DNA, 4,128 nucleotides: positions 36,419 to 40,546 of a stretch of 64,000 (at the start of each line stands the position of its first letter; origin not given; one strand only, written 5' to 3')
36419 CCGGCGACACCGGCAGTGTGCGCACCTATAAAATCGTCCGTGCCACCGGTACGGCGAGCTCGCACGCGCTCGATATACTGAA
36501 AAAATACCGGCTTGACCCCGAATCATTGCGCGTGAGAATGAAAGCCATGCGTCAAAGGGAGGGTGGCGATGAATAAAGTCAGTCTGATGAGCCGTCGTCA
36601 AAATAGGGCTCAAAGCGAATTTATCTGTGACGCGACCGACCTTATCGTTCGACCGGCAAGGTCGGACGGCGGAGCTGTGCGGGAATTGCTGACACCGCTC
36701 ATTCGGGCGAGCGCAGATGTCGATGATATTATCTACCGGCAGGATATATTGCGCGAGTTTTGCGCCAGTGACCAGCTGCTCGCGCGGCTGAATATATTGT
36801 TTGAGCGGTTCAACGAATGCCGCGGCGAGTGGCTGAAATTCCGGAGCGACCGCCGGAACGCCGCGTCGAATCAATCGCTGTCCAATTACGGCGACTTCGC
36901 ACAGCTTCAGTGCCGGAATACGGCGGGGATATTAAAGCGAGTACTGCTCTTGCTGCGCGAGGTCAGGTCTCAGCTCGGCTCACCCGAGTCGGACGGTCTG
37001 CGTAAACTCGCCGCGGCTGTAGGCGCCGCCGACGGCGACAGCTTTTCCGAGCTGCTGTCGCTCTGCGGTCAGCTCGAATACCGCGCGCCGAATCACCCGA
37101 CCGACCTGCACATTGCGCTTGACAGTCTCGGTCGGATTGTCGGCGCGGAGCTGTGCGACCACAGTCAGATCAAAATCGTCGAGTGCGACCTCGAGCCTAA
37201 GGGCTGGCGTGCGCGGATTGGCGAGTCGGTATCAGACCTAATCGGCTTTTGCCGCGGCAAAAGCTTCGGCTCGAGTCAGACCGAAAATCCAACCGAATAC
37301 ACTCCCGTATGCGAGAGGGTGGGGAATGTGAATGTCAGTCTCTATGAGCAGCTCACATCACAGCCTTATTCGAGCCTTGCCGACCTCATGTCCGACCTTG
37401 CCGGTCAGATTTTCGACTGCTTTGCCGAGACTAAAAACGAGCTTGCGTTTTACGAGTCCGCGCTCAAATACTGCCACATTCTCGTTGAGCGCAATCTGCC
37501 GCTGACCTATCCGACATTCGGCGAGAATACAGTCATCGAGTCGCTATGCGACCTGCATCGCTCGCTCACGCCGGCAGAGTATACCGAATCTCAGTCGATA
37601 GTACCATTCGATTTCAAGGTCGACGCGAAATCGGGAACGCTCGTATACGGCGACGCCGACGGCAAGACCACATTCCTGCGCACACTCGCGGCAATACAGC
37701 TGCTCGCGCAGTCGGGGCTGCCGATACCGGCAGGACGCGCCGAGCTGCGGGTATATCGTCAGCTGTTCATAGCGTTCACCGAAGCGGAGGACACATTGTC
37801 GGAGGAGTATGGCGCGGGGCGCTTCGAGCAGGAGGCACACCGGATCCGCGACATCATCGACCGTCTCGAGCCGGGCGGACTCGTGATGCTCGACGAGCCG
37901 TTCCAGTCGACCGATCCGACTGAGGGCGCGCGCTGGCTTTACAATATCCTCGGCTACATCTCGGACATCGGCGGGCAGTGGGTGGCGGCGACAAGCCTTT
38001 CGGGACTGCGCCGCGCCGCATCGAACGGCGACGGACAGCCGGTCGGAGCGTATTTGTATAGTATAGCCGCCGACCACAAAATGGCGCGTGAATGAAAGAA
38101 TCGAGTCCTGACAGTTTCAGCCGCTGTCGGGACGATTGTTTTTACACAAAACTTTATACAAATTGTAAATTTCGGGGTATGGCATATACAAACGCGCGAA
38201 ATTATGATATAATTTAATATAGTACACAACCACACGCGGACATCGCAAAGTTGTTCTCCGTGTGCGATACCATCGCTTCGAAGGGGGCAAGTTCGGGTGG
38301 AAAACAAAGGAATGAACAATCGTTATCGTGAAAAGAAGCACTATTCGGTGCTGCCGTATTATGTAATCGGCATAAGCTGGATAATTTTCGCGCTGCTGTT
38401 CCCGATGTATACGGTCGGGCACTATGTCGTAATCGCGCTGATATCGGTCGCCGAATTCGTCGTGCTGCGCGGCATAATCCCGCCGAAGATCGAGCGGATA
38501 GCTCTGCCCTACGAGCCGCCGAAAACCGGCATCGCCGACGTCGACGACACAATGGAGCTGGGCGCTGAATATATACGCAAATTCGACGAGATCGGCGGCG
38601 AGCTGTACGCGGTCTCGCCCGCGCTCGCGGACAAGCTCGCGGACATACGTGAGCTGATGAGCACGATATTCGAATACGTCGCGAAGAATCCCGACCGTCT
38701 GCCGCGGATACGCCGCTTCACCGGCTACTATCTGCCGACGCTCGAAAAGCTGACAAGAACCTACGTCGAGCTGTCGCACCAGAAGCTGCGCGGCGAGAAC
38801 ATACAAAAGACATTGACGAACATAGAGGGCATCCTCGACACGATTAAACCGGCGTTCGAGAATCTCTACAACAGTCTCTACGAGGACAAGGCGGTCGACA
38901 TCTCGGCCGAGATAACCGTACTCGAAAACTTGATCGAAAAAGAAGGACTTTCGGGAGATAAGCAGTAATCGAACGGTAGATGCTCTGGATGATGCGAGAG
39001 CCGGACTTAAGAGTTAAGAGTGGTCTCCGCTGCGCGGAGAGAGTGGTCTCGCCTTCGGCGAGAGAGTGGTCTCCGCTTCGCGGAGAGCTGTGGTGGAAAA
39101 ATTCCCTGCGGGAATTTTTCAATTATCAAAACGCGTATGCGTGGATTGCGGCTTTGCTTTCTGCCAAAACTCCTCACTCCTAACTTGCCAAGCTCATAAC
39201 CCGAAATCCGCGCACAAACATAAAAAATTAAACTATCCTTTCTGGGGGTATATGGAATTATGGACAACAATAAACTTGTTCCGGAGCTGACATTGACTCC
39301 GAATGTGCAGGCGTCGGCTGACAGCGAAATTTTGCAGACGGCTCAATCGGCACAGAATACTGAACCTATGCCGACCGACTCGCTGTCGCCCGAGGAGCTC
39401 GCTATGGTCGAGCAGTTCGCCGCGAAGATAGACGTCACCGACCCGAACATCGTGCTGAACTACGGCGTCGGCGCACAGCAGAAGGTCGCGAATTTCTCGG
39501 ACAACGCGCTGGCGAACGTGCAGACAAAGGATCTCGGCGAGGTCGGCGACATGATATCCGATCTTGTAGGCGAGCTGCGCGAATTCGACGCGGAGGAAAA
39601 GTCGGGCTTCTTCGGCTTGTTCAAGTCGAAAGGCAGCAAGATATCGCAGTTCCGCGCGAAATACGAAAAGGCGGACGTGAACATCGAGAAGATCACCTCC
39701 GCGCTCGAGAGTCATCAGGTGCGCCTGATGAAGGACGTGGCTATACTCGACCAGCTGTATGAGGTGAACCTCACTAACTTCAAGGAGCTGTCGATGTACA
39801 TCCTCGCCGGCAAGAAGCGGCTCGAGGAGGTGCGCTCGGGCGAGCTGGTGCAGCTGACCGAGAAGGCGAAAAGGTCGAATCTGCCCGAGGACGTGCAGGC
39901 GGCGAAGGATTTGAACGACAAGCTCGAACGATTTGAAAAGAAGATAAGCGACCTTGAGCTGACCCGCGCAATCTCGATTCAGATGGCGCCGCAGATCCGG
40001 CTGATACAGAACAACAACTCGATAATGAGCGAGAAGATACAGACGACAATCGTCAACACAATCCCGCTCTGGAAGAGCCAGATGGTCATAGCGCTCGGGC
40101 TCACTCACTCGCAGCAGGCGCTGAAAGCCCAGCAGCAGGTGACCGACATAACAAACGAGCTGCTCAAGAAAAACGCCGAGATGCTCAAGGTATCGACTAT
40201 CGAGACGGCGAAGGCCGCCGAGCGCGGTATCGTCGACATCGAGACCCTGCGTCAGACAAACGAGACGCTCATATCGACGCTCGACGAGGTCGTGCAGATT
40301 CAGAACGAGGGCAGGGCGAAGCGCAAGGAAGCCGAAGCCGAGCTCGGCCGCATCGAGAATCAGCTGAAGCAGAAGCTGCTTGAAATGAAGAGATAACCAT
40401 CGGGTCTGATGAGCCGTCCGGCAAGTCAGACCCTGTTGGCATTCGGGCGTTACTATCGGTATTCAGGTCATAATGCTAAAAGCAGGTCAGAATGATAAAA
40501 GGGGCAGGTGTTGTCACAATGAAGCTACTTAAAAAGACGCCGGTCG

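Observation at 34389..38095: Translationally coupled operon of a small membrane protein plus two complementary-degenerate MutS-domain-V ATPases lacking mismatch-recognition and nuclease domains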

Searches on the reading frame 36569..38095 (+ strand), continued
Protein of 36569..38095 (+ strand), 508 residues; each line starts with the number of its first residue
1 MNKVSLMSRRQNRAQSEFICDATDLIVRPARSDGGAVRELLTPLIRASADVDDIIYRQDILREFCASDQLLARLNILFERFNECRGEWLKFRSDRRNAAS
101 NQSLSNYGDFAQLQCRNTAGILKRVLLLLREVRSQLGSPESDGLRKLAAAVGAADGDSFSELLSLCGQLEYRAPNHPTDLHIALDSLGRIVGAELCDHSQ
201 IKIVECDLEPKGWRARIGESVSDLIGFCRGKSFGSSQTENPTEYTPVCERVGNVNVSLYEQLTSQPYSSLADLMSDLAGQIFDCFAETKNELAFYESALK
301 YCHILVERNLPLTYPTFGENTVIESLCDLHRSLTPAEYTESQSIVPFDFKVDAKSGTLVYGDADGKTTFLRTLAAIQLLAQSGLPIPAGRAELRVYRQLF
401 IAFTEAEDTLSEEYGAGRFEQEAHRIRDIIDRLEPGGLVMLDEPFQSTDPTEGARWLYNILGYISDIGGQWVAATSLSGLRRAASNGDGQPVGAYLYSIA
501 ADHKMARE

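Call 101: search_protein_families(library=pfam, alignment_id=A7, max_evalue=0.00001)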
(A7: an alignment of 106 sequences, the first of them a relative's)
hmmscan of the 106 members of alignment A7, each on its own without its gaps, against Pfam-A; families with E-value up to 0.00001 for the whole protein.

A. member 1, L002:5704-6447:- (247 aa): 1 family
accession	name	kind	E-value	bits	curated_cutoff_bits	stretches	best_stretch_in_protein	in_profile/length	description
PF10988.14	DUF2807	-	2.9e-23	83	24.2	1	62-229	15-180/181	Putative auto-transporter adhesin, head GIN domain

B. families by the number of members that match (of 106 scanned): 92 families (the first 25 are shown)
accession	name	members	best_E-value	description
PF04545.22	Sigma70_r4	15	3.9e-11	Sigma-70, region 4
PF08281.18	Sigma70_r4_2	14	7.1e-14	Sigma-70, region 4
PF01381.28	HTH_3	4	3.3e-16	Helix-turn-helix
PF13560.12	HTH_31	4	1.2e-09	Helix-turn-helix domain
PF00358.26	PTS_EIIA_1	3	9.8e-47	phosphoenolpyruvate-dependent sugar phosphotransferase system, EIIA 1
PF02492.25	cobW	3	1e-41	CobW/HypB/UreG, nucleotide-binding domain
PF04542.20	Sigma70_r2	3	4.5e-10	Sigma-70 region 2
PF12844.13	HTH_19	3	6.2e-08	Helix-turn-helix domain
PF04055.27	Radical_SAM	2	1.2e-30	Radical SAM superfamily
PF00085.26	Thioredoxin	2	2.7e-30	Thioredoxin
PF12833.13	HTH_18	2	1.4e-20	Helix-turn-helix domain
PF20434.5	BD-FAE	2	1.4e-16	BD-FAE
PF00165.29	HTH_AraC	2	1.9e-16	Bacterial regulatory helix-turn-helix proteins, AraC family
PF13098.12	Thioredoxin_2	2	2e-10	Thioredoxin-like domain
PF14595.12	Thioredoxin_9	2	1.7e-09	Thioredoxin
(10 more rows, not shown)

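Call 104: search_solved_structures(query=A8, max_evalue=0.001, show_alignments=0)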
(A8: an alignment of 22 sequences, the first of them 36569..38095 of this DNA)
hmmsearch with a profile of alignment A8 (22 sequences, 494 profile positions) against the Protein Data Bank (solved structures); distinct sequences matched with E-value up to 0.001: 37.
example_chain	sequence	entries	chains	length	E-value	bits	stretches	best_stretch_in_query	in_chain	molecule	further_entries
7vuf_B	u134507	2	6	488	3.7e-22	81.9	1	329-476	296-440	Endonuclease MutS2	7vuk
7qv3_v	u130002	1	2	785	1.1e-21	80.4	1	311-488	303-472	Endonuclease MutS2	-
8qpp_W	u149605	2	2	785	1.1e-21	80.4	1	311-488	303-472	Endonuclease MutS2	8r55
8r7c_A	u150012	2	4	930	2.1e-19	72.9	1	37-473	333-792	DNA mismatch repair protein Msh2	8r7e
2o8e_A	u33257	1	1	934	2.1e-19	72.8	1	37-473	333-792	DNA mismatch repair protein Msh2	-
2o8b_A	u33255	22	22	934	2.1e-19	72.8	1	37-473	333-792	DNA mismatch repair protein Msh2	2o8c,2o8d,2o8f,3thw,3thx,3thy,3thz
8r7e_B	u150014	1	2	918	1.5e-18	70.1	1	295-471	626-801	DNA mismatch repair protein Msh3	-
9kce_B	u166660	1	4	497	1.7e-18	69.8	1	327-470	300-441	Endonuclease MutS2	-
8rz7_B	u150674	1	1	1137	1.9e-18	69.7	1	295-471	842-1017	DNA mismatch repair protein Msh3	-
8rb1_A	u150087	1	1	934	1.9e-18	69.7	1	37-473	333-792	DNA mismatch repair protein Msh2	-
3thw_B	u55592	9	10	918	2.1e-18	69.6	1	295-471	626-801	DNA mismatch repair protein Msh3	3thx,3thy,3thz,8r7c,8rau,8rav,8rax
8r7v_B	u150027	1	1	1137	2.8e-18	69.2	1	295-471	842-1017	DNA mismatch repair protein Msh3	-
8olx_B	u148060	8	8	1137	2.8e-18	69.2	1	295-471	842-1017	DNA mismatch repair protein Msh3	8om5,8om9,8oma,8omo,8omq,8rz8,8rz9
8raz_A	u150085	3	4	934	6.6e-18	67.9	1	37-473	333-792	DNA mismatch repair protein Msh2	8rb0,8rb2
8rax_A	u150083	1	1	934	1.5e-17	66.7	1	37-473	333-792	DNA mismatch repair protein Msh2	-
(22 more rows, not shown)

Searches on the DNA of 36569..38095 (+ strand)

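Call 60: search_rna_families(sources=[L003, L088, L089, L001, L002, L004, L005, L006, L007], threshold=gathering)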
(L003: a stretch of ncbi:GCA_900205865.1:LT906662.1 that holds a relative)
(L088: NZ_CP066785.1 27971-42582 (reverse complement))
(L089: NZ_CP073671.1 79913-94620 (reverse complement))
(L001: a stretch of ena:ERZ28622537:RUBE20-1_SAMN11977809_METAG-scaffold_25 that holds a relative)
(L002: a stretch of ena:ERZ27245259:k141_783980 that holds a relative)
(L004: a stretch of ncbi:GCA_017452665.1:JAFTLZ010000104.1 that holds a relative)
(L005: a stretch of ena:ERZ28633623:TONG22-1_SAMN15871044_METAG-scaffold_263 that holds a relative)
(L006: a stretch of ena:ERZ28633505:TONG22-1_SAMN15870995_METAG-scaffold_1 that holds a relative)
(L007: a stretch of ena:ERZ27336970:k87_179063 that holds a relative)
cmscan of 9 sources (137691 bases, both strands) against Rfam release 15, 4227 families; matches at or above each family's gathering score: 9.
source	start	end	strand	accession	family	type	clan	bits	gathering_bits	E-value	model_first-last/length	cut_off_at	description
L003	13059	13143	-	RF00029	Intron_gpII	Intron;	-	64.8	40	4e-10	1-77/77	no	Group II catalytic intron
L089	4716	4777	+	RF01734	Fluoride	Cis-reg; riboswitch;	-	57.4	34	5.6e-13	1-64/64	no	Fluoride riboswitch aptamer (crcB RNA motif)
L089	1183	1249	+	RF01734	Fluoride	Cis-reg; riboswitch;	-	54.2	34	6.7e-12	1-64/64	no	Fluoride riboswitch aptamer (crcB RNA motif)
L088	12048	12108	+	RF01734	Fluoride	Cis-reg; riboswitch;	-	49.1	34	2.9e-10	1-64/64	no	Fluoride riboswitch aptamer (crcB RNA motif)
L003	6323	6386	+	RF01734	Fluoride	Cis-reg; riboswitch;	-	43.8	34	1.7e-08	1-64/64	no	Fluoride riboswitch aptamer (crcB RNA motif)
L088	8599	8665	+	RF01734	Fluoride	Cis-reg; riboswitch;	-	41.7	34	8e-08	1-64/64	no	Fluoride riboswitch aptamer (crcB RNA motif)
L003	3041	3104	+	RF01734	Fluoride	Cis-reg; riboswitch;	-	41.5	34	9e-08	1-64/64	no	Fluoride riboswitch aptamer (crcB RNA motif)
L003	15484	15676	-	RF02004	group-II-D1D4-5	Intron;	CL00102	39.9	34.5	8.3e-05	1-201/201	no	Group II catalytic intron D1-D4-5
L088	4584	4645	+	RF01734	Fluoride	Cis-reg; riboswitch;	-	39.3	34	4.8e-07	1-64/64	no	Fluoride riboswitch aptamer (crcB RNA motif)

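Call 64: build_rna_model(alignment_id=A4)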
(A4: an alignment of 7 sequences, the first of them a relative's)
Model R1 built from alignment A4 (7 sequences, 69 columns); structure: RNAalifold consensus.
model positions 64; base pairs 10; branch points 0; effective number of sequences 7; information 0.823 bits per position. Calibrated on 0.2 Mb of random sequence (short: E-values are rough).
structure used (alignment columns):
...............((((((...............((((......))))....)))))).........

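Call 65: search_with_rna_model(model_id=R1, sources=[window, L001, L002, L003, L004, L005, L006, L007, L008, L009, L010, L011, L012, L013, L014, L015, L016, L017, L018, L019, L020, L021, L022, L023, L024, L025, L026, L027, L028, L029, L030, L031, L032, L033, L034, L035, L036, L037, L038, L039, L040, L041, L042, L043, L044, L045, L046, L047, L048, L049, L050, L051, L052, L053, L054, L055, L056, L057, L058, L059, L060, L061, L062, L063, L064, L065, L066, L067, L068, L069, L070, L071, L072, L073, L074, L075, L076, L077, L078, L079, L080, L081, L082, L083, L084, L085, L086, L087, L088, L089], max_evalue=1)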
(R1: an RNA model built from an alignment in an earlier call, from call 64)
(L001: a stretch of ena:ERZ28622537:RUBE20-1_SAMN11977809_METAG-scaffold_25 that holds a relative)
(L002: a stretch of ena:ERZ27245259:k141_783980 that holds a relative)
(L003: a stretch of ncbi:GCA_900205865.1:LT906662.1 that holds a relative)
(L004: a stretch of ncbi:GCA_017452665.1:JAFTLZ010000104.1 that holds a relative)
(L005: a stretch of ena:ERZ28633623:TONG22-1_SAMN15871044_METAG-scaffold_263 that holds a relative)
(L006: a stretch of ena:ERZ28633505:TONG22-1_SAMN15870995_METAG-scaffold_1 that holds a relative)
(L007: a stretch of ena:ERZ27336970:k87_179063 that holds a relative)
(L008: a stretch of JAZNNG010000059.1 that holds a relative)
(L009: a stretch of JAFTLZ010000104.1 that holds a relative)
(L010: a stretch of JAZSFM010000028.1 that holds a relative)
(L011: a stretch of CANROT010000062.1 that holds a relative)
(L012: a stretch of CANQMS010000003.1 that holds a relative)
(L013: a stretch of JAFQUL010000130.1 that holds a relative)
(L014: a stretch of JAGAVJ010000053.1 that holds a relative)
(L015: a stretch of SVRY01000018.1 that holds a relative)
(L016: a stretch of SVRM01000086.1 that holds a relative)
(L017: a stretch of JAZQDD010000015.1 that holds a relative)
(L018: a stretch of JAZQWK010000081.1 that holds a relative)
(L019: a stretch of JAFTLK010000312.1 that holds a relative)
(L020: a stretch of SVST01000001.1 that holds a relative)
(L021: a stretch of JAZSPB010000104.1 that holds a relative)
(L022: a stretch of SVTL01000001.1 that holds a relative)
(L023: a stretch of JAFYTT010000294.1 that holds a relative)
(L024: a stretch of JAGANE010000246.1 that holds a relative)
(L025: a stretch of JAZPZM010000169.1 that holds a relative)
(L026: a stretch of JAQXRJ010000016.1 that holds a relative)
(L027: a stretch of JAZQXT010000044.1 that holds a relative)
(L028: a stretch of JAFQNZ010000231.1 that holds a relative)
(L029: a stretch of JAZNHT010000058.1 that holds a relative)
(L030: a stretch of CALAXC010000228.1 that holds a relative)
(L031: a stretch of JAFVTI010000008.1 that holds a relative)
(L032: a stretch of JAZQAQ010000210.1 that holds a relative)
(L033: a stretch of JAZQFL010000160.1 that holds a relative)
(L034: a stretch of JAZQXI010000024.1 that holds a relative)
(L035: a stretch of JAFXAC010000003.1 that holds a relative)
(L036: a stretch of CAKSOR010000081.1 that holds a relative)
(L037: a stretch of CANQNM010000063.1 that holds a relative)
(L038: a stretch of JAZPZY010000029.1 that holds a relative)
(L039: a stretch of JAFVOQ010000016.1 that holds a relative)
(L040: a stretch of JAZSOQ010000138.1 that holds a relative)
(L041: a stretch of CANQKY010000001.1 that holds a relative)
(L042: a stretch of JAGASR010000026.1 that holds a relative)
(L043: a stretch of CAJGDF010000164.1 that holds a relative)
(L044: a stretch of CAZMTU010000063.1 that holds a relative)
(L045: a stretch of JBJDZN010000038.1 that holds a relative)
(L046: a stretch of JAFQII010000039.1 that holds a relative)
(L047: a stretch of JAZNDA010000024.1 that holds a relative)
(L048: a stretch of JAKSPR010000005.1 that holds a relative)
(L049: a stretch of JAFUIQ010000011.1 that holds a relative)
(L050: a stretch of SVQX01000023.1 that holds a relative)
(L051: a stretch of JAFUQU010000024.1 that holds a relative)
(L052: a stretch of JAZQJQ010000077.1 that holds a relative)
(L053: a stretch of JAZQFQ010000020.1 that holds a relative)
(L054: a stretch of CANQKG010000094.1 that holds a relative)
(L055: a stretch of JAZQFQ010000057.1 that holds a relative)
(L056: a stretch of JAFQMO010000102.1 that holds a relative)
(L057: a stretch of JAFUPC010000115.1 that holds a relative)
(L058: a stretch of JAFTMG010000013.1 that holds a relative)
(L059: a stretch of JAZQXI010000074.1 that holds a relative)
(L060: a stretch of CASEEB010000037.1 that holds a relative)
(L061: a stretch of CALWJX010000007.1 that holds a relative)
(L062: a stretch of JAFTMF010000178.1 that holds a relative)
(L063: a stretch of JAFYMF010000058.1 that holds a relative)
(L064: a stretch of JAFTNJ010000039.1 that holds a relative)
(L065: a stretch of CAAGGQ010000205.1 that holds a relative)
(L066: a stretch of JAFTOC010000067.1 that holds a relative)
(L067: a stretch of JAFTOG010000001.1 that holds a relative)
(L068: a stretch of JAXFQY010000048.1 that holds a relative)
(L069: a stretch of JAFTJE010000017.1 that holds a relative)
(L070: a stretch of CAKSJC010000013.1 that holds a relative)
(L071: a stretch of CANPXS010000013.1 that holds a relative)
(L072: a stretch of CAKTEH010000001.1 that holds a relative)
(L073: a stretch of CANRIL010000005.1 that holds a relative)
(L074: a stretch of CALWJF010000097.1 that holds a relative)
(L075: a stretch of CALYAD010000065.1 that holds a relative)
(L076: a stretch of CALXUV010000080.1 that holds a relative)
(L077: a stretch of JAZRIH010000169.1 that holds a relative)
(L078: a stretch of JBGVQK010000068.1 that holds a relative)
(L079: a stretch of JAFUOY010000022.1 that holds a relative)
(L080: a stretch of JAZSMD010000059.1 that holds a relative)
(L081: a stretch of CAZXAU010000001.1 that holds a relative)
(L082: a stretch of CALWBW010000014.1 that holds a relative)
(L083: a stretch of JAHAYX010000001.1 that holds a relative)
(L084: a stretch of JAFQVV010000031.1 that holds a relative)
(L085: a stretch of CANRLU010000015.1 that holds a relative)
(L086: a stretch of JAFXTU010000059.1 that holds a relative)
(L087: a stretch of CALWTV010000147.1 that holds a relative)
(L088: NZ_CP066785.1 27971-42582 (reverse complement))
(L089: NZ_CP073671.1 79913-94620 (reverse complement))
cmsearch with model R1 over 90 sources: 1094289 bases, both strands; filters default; matches with E-value up to 1: 7.
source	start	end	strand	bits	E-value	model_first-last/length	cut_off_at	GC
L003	3041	3104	+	65.3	2.9e-15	1-64/64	no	0.39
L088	8599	8665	+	62.9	1.5e-14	1-64/64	no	0.6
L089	4716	4777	+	62.1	2.4e-14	1-64/64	no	0.6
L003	6323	6386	+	60.1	9.2e-14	1-64/64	no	0.38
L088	12048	12108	+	59.3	1.6e-13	1-64/64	no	0.54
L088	4584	4645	+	58.5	2.7e-13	1-64/64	no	0.52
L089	1183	1249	+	56.8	8.4e-13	1-64/64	no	0.57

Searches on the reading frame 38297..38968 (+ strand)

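Call 49: search_protein_families(library=pfam, proteins=[window:38297-38968:+], max_evalue=0.001)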
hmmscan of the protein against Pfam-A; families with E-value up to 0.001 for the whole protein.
window:38297-38968:+ (223 aa): 1 family
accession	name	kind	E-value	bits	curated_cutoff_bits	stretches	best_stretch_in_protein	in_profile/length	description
PF10112.14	Halogen_Hydrol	-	3.4e-20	73.3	29.8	1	28-208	10-190/191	5-bromo-4-chloroindolyl phosphate hydrolysis protein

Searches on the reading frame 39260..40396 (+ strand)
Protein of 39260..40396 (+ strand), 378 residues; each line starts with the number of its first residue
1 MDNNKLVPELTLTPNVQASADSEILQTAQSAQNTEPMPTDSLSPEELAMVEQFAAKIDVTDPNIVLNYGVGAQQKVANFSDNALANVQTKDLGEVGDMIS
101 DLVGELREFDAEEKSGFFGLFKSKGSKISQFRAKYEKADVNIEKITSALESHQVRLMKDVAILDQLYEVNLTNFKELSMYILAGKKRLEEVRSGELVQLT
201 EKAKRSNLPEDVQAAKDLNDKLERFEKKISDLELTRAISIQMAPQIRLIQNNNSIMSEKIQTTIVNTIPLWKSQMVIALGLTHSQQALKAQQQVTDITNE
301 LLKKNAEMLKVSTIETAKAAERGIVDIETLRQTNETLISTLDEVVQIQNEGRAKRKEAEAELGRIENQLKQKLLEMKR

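Call 49: search_protein_families(library=pfam, proteins=[window:39260-40396:+], max_evalue=0.001)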
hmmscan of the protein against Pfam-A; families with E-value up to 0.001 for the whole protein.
window:39260-40396:+ (378 aa): 1 family
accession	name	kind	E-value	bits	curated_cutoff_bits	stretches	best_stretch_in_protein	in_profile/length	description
PF05816.16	TelA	-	1.4e-125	419.2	30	1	50-374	1-331/332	Toxic anion resistance protein (TelA)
